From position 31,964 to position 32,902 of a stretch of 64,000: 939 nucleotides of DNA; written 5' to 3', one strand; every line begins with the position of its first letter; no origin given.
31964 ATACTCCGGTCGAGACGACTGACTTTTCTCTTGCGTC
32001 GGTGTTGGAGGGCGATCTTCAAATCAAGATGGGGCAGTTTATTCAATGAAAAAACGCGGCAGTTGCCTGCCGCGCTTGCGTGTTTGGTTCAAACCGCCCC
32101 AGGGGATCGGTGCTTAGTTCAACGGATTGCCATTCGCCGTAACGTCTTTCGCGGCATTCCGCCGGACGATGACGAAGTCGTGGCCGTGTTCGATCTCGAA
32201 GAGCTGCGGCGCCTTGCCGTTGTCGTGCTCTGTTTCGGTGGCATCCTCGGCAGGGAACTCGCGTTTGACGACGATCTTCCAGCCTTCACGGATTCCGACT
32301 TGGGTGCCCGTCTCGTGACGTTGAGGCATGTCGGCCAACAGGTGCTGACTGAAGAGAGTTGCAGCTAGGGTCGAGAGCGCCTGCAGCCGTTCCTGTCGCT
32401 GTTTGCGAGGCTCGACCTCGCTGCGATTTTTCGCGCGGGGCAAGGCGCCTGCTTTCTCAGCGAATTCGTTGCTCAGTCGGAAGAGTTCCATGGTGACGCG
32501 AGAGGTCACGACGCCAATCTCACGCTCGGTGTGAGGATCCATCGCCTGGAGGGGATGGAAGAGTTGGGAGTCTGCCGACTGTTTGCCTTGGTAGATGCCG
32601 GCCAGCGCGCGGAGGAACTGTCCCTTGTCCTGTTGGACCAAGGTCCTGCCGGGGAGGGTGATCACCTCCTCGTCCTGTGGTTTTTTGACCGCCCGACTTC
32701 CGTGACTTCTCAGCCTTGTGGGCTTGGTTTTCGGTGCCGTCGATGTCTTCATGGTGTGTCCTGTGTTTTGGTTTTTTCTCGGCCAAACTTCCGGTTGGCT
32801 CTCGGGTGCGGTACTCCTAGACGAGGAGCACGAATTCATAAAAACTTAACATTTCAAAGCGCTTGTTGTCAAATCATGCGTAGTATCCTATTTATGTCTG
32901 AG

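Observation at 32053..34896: GC-rich island with two diverged paralogs (one 5'-truncated) and duplicated terminator hairpins, flanking a SAM-MTase and a secreted protein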

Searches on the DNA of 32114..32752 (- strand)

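Call 60: search_rna_families(sources=[L001, L002, L005], threshold=evalue, max_evalue=1)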
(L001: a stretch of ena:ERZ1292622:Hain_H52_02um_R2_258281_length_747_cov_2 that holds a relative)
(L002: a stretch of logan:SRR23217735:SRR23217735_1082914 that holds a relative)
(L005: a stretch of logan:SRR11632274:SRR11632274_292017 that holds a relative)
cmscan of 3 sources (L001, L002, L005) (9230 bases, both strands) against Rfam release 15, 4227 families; matches with E-value up to 1: 0.
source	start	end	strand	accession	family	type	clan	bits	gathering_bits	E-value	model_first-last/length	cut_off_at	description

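Call 93: build_rna_model(alignment_id=A8)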
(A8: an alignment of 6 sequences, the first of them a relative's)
Model R1 built from alignment A8 (6 sequences, 105 columns); structure: RNAalifold consensus.
model positions 101; base pairs 21; branch points 2; effective number of sequences 1.58; information 0.591 bits per position. Calibrated on 0.2 Mb of random sequence (short: E-values are rough).
structure used (alignment columns):
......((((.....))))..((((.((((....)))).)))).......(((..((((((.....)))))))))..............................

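Call 94: search_with_rna_model(model_id=R1, sources=[window, L001, L002, L005, L006, L089, L090, L091, L092, L093, L094, L095, L096, L097, L098], max_evalue=1)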
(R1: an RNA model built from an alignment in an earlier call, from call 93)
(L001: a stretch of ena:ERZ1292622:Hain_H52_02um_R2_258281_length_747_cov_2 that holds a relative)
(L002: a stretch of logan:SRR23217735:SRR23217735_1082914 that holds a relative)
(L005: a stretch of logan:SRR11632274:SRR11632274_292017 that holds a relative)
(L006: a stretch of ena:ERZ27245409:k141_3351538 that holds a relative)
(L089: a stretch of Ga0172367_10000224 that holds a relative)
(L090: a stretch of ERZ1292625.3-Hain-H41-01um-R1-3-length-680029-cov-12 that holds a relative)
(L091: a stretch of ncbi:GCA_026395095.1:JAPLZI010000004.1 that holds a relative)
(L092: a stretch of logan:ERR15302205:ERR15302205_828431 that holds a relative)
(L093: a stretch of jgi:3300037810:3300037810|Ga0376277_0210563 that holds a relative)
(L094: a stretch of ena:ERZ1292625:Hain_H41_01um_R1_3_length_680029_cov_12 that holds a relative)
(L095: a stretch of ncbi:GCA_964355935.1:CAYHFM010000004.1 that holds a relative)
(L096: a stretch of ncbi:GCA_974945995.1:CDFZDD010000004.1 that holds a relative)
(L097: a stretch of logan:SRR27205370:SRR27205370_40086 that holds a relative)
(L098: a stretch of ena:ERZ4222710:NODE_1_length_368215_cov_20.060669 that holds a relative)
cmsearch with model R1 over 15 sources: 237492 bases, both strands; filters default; matches with E-value up to 1: 8.
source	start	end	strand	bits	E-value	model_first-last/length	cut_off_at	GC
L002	1037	1137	+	118.3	8.1e-27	1-101/101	no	0.51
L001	22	121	+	115.1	5.3e-26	1-101/101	no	0.52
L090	9760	9859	+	115.1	5.3e-26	1-101/101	no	0.52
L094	8318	8417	-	115.1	5.3e-26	1-101/101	no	0.52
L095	8318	8417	-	115.1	5.3e-26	1-101/101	no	0.52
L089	9777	9877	+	112.7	2.1e-25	1-101/101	no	0.51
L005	4946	5045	+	106.5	7.3e-24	1-101/101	no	0.5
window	32753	32850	-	69.5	1.4e-14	1-101/101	no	0.49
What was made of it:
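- The element is absent wherever the gene is absent, in L096, L098 and at window B (call 94).
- Tried and rejected: A possible remnant of leader hairpin 1 at the window junction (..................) is suggestive by eye but is not detected by the covariance model (call 94).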
